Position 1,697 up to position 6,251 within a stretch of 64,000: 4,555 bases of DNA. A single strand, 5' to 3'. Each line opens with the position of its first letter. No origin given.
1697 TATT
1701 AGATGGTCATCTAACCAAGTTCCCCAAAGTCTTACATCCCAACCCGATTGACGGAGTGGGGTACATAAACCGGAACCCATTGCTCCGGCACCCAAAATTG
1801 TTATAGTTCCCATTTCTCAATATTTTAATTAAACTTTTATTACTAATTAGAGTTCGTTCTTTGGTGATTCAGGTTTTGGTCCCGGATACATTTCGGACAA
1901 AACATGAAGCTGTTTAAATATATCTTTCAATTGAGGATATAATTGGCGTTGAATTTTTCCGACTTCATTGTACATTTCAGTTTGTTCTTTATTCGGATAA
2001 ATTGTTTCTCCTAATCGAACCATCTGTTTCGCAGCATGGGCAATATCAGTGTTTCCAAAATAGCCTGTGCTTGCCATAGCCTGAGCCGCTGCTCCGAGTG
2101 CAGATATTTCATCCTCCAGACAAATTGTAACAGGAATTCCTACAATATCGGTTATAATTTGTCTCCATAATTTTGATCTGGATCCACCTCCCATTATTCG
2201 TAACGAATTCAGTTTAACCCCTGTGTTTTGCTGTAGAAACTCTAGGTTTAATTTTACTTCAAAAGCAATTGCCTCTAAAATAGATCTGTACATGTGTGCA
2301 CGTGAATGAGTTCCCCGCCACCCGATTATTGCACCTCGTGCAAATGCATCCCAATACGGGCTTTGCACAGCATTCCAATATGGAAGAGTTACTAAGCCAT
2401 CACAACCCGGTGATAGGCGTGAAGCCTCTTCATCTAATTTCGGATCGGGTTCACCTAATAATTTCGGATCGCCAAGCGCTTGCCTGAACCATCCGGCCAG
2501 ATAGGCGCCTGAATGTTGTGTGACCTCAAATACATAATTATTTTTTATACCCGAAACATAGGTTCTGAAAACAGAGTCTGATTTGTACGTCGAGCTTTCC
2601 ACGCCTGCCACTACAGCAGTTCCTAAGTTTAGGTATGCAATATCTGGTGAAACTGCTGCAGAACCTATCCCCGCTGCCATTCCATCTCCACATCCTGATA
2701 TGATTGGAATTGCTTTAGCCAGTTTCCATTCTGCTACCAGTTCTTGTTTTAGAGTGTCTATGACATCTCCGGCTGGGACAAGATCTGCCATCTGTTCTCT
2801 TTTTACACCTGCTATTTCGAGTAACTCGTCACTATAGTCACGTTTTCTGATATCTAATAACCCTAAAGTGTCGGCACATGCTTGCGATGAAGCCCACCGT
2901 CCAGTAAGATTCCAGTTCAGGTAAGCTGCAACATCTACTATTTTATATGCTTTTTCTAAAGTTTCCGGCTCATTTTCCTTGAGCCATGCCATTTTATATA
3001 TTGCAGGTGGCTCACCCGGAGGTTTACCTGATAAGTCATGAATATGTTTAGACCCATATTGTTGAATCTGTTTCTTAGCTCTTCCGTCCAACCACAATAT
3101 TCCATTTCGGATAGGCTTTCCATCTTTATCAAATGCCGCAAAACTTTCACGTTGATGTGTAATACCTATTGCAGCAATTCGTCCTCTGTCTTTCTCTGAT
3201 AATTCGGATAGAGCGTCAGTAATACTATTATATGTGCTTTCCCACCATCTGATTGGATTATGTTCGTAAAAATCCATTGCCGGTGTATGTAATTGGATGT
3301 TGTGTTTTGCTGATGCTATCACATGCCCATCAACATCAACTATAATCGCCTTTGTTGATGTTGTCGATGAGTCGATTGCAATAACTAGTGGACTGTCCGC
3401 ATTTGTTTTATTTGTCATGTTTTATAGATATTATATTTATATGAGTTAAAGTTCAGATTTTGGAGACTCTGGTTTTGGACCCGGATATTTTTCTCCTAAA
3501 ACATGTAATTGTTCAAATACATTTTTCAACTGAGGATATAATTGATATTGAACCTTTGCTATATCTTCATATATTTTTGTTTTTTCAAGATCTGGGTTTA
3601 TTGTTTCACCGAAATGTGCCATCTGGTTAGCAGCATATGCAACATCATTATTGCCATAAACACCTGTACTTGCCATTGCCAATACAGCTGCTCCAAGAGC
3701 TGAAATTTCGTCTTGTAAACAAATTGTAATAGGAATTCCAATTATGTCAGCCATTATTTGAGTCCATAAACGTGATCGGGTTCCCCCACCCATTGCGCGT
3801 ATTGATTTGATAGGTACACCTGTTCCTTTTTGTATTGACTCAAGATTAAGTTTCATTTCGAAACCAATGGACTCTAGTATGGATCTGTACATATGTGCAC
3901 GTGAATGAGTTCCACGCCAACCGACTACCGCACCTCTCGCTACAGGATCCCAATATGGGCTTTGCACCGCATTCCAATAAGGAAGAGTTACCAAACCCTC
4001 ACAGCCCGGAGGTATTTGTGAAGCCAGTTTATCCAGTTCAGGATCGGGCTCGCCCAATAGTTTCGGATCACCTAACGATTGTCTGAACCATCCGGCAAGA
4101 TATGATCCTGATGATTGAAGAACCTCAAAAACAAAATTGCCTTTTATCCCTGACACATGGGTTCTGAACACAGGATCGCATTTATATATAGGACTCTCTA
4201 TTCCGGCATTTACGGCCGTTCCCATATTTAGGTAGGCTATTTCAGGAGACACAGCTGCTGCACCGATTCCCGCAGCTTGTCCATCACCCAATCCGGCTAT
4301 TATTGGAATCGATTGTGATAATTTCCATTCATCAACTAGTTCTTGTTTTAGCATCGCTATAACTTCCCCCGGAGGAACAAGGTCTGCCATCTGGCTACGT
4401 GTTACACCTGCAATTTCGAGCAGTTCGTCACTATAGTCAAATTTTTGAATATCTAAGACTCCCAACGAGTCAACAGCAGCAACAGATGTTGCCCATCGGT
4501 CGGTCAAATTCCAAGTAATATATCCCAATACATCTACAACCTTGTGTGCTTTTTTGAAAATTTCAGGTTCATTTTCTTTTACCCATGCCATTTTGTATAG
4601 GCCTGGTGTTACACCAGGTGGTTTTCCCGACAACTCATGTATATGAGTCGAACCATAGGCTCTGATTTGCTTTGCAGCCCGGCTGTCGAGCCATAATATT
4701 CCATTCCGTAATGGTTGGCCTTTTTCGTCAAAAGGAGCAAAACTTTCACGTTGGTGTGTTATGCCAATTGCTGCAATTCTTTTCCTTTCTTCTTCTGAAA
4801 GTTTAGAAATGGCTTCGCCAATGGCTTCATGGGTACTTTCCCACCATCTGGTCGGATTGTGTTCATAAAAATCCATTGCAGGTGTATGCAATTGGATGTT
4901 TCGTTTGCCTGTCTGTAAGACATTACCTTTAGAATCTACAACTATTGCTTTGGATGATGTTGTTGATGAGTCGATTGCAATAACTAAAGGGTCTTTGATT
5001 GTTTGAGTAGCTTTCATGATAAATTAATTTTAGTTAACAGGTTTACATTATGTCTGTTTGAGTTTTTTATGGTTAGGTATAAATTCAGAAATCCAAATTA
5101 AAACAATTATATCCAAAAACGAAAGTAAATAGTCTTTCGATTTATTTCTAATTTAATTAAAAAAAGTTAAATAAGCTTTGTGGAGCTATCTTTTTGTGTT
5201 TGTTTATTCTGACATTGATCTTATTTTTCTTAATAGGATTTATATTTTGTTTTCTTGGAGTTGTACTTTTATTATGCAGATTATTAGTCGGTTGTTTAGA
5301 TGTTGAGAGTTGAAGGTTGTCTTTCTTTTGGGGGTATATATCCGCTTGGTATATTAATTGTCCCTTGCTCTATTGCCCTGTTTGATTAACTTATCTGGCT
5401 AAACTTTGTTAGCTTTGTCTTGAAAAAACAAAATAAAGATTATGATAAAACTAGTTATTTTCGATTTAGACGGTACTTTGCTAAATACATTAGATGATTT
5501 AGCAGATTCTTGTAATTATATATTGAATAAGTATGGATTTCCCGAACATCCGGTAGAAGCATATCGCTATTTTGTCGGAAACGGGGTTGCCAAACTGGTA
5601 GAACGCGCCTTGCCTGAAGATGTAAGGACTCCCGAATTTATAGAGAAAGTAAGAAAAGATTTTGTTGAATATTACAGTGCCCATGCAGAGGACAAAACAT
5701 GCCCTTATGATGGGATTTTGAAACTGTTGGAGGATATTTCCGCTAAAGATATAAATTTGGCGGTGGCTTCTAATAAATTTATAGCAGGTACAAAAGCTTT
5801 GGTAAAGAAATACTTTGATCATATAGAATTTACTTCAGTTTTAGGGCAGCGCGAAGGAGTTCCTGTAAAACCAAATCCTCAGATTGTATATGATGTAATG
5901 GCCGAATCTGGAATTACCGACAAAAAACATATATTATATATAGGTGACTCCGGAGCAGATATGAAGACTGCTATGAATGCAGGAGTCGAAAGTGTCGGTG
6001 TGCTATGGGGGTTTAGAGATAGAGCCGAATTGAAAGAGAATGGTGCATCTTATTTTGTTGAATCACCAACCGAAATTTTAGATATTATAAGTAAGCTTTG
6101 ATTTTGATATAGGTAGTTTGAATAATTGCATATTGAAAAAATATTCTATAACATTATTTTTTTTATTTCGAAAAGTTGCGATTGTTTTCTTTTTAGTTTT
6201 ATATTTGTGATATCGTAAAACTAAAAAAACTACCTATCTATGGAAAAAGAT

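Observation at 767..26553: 26-kb glycerol/polyol-to-pentose-phosphate super-locus: five FGGY kinases, three kinds of glycerol-phosphate dehydrogenase, no araA and no sugar transporter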

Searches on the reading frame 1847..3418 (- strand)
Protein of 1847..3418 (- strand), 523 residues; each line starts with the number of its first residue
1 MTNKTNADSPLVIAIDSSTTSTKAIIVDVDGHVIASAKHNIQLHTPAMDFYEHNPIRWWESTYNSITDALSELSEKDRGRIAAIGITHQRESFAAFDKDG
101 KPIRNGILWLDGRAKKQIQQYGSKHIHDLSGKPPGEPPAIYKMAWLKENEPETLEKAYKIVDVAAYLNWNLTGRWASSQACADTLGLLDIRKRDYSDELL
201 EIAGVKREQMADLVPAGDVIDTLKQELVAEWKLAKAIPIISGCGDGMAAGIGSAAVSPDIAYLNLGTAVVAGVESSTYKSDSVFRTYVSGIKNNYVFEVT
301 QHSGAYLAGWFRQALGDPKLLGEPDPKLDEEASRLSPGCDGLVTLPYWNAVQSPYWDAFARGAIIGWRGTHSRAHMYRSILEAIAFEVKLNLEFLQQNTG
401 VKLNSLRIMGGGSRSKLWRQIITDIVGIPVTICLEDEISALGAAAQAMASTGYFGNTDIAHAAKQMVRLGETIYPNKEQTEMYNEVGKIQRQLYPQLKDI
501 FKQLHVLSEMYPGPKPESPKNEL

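Call 3: search_protein_families(library=ncbifam, proteins=[window:1847-3418:-], max_evalue=0.00001)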
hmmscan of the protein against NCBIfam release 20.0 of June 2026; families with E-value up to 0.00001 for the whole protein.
window:1847-3418:- (523 aa): 12 families
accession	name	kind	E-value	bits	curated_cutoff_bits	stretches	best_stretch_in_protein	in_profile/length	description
TIGR01312.1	XylB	equivalog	6.8e-91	305.2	380.25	1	14-494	2-480/481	xylulokinase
TIGR01314.1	gntK_FGGY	equivalog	1.1e-64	218.8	648.55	1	12-503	2-499/505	gluconokinase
TIGR01311.1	glycerol_kin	equivalog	2.1e-63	214.3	590.35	1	11-488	2-485/496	glycerol kinase GlpK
NF000756.0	PRK00047.1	subfamily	1.9e-57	194.7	498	1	11-485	6-486/502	glycerol kinase GlpK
NF011601.0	PRK15027.1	equivalog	8.4e-54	182.7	912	1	12-500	2-482/484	xylulokinase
NF008187.0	PRK10939.1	equivalog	1.7e-52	178.8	528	1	12-503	6-509/521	autoinducer-2 kinase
TIGR02628.1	fuculo_kin_coli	equivalog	3.9e-45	154.7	470.9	1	11-475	2-464/465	L-fuculokinase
TIGR01315.1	5C_CHO_kinase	subfamily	7.1e-38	130.6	408.7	2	12-291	2-304/541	FGGY family pentulose kinase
NF003154.0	PRK04123.1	equivalog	5.5e-30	104.6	428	1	11-494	5-534/554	ribulokinase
TIGR02627.1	rhamnulo_kin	equivalog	2.6e-27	95.5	527.95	2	54-279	40-265/454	rhamnulokinase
NF007925.0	PRK10640.1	equivalog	1.2e-24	86.6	639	2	59-278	51-270/489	rhamnulokinase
TIGR01234.1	L-ribulokinase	equivalog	2.6e-24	85.9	583.25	1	142-492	161-525/536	ribulokinase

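Call 26: search_solved_structures(query=window:1847-3418:-, max_evalue=1e-10)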
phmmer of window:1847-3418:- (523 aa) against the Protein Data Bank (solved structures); distinct sequences matched with E-value up to 1e-10: 39.
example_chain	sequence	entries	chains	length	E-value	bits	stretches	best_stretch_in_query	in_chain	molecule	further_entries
6k78_B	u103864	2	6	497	1.9e-51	178.5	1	11-470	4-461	Glycerol kinase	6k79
2zf5_O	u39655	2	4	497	2e-51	178.5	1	11-470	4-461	Glycerol kinase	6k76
6k78_A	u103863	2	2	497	2.7e-51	178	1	11-470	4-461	Glycerol kinase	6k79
3gbt_A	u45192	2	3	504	6.2e-50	173.5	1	12-487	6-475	Gluconate kinase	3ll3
5vm1_A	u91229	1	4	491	2.4e-46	161.7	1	12-497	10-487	Xylulokinase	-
2dpn_A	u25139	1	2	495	5.3e-46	160.6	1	12-473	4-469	Glycerol kinase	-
2itm_A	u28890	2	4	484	2e-44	155.3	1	12-497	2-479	Xylulose kinase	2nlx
3ezw_A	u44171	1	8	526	1.4e-43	152.5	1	10-461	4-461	Glycerol kinase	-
1bu6_O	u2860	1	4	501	3e-43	151.5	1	10-461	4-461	PROTEIN (GLYCEROL KINASE)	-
1bo5_O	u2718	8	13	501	3e-43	151.5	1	10-461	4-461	PROTEIN (GLYCEROL KINASE) | GLYCEROL KINASE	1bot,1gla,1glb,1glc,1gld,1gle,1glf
1bwf_Y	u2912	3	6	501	1.5e-42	149.2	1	10-461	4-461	GLYCEROL KINASE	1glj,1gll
3h45_X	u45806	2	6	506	3.5e-40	141.4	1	8-476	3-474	Glycerol kinase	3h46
3flc_O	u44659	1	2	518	4e-40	141.2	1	7-476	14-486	Glycerol kinase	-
3ifr_A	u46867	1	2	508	4.8e-40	140.9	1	10-501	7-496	Carbohydrate kinase, FGGY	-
3h3n_X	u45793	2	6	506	5.5e-40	140.7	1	8-476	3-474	Glycerol kinase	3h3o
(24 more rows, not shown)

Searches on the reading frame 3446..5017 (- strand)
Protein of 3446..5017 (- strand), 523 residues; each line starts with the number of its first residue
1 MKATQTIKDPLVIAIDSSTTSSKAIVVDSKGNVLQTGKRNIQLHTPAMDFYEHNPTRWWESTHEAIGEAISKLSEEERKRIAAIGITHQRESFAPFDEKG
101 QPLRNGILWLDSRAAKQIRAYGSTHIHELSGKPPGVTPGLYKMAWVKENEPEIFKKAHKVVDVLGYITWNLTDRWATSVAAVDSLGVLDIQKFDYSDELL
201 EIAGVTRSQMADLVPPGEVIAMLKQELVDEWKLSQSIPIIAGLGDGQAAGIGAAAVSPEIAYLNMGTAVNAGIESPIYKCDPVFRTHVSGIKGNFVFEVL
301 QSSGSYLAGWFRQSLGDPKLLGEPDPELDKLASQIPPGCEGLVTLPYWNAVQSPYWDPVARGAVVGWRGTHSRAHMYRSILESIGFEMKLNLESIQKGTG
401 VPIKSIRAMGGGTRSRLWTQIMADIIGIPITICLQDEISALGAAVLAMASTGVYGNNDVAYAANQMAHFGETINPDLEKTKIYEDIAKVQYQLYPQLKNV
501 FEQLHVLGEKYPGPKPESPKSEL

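Call 3: search_protein_families(library=ncbifam, proteins=[window:3446-5017:-], max_evalue=0.00001)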
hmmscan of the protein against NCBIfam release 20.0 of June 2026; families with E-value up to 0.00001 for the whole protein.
window:3446-5017:- (523 aa): 12 families
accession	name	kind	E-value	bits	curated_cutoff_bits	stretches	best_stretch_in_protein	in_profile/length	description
TIGR01312.1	XylB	equivalog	5.8e-85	285.6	380.25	1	14-493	2-479/481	xylulokinase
TIGR01314.1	gntK_FGGY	equivalog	8.4e-68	229.1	648.55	1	12-504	2-500/505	gluconokinase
TIGR01311.1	glycerol_kin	equivalog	7.4e-63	212.6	590.35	1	11-484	2-481/496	glycerol kinase GlpK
NF000756.0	PRK00047.1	subfamily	7.8e-56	189.4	498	1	10-474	5-476/502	glycerol kinase GlpK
NF011601.0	PRK15027.1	equivalog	2.5e-50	171.3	912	1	12-500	2-482/484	xylulokinase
NF008187.0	PRK10939.1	equivalog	8.9e-48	163.2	528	1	12-499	6-505/521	autoinducer-2 kinase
TIGR02628.1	fuculo_kin_coli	equivalog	1.6e-40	139.4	470.9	1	11-475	2-464/465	L-fuculokinase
NF003154.0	PRK04123.1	equivalog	5.5e-35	121.1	428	1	11-501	5-537/554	ribulokinase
TIGR01315.1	5C_CHO_kinase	subfamily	1.1e-34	120.1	408.7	2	12-255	2-265/541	FGGY family pentulose kinase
TIGR01234.1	L-ribulokinase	equivalog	4.4e-24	85.1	583.25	1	142-503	161-532/536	ribulokinase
TIGR02627.1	rhamnulo_kin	equivalog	9e-20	70.6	527.95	1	47-277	33-263/454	rhamnulokinase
NF007925.0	PRK10640.1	equivalog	1.1e-17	63.6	639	1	12-276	6-268/489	rhamnulokinase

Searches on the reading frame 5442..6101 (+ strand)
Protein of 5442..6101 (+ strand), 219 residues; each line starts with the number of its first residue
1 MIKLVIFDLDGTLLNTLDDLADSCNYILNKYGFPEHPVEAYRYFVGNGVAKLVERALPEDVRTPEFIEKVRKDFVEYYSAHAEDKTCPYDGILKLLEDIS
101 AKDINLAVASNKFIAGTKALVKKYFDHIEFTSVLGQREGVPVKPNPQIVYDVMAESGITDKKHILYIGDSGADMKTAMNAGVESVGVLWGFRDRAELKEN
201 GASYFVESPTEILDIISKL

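Call 3: search_protein_families(library=ncbifam, proteins=[window:5442-6101:+], max_evalue=0.00001)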
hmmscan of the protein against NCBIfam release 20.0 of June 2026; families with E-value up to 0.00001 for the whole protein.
window:5442-6101:+ (219 aa): 24 families
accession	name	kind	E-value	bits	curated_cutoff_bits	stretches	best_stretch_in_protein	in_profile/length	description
NF009695.0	PRK13222.1-2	equivalog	2.8e-41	141.5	225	1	2-217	6-223/226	phosphoglycolate phosphatase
TIGR01449.2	PGP_bact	equivalog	3.6e-31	108.4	180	1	5-214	1-211/213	phosphoglycolate phosphatase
NF009697.0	PRK13222.1-4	equivalog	1.1e-26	93.6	327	1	2-214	7-220/232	phosphoglycolate phosphatase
NF009698.0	PRK13223.1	equivalog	8.3e-24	84.2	466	1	2-206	13-219/272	phosphoglycolate phosphatase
NF009804.0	PRK13288.1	equivalog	5.6e-22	78.3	218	1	1-218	2-212/215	pyrophosphatase PpaX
NF009696.0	PRK13222.1-3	equivalog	6.7e-21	75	359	1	2-217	3-217/223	N-acetylmuramic acid 6-phosphate phosphatase MupP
TIGR03351.1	PhnX-like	hypoth_equivalog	1.6e-18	67.5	218.9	1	2-215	1-218/220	phosphonatase-like hydrolase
NF009694.0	PRK13222.1-1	equivalog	2.2e-18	66.5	415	1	59-192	83-215/252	phosphoglycolate phosphatase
TIGR01454.1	AHBA_synth_RP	hypoth_equivalog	4.1e-18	65.8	246.65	1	5-216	1-203/205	AHBA synthesis associated protein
NF009700.0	PRK13226.1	equivalog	4.2e-17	62.6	342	1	3-208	13-216/229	phosphoglycolate phosphatase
NF009699.0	PRK13225.1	equivalog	2.8e-11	43.4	368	1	3-218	63-269/273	phosphoglycolate phosphatase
TIGR01422.2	phosphonatase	equivalog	4.7e-10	39.2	220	1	65-188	76-200/251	phosphonoacetaldehyde hydrolase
TIGR01662.1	HAD-SF-IIIA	subfamily_domain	2.8e-09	37.2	44.6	1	79-185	17-136/141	HAD-IIIA family hydrolase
TIGR02009.1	PGMB-YQAB-SF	subfamily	3e-09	37.3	153.35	1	3-187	2-186/186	beta-phosphoglucomutase family hydrolase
TIGR02252.1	DREG-2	subfamily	4.6e-09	36.3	155.2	1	52-184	71-201/203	HAD hydrolase, REG-2-like, family IA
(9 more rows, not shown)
